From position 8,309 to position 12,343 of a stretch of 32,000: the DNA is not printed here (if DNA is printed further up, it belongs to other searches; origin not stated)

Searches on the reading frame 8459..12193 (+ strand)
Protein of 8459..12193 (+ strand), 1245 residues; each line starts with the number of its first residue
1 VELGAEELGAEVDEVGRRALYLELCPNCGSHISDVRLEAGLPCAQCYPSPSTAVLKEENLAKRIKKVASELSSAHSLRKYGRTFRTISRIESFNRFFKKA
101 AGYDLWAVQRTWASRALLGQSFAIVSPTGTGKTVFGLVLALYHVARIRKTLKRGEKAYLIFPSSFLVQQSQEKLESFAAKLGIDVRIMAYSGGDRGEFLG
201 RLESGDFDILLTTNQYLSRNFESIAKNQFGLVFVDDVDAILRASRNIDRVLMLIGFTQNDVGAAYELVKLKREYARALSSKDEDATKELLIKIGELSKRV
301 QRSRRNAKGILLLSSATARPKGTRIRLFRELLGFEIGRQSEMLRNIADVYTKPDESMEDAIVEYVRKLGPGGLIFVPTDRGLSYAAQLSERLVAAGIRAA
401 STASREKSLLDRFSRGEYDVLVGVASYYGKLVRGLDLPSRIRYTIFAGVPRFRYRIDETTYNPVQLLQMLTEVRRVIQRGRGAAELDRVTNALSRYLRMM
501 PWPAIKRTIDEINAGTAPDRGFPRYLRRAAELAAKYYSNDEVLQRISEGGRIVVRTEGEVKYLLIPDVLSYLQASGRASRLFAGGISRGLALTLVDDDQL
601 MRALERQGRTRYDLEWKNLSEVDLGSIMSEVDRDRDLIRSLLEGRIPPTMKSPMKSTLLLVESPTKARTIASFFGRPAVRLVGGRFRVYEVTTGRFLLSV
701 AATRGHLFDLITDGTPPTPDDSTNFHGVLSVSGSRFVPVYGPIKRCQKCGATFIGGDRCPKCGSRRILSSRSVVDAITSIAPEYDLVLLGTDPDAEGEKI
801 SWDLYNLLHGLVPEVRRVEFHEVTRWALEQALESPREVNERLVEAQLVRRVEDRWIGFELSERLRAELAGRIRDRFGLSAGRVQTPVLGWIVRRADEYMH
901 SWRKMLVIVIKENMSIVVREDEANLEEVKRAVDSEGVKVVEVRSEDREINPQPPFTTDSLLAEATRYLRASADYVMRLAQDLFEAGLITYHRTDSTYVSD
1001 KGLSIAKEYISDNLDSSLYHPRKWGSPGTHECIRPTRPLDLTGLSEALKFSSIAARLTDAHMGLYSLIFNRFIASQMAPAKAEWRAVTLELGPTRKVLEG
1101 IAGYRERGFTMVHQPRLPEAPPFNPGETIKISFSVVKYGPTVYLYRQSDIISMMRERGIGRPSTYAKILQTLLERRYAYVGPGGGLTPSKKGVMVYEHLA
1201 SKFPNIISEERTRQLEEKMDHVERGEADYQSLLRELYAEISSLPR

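Call 85: search_protein_families(library=pfam, proteins=[window:8459-12193:+], max_evalue=0.00001)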
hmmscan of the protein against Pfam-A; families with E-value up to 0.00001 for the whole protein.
window:8459-12193:+ (1245 aa): 5 families
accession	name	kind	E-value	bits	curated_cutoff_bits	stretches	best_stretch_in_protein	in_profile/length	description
PF01131.25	Topoisom_bac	-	1.3e-77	262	35.1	1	838-1233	2-410/411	DNA topoisomerase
PF01751.28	Toprim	-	1.8e-14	54.1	23.1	1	657-822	1-95/96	Toprim domain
PF00270.35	DEAD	-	5.1e-13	49.5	26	1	108-243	3-132/167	DEAD/DEAH box helicase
PF17915.7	zf_Rg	-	3e-11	43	25.5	1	19-56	4-43/49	Reverse gyrase zinc finger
PF04851.21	ResIII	-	3.9e-07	30.6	22.5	1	107-237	11-134/164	Type III restriction enzyme, res subunit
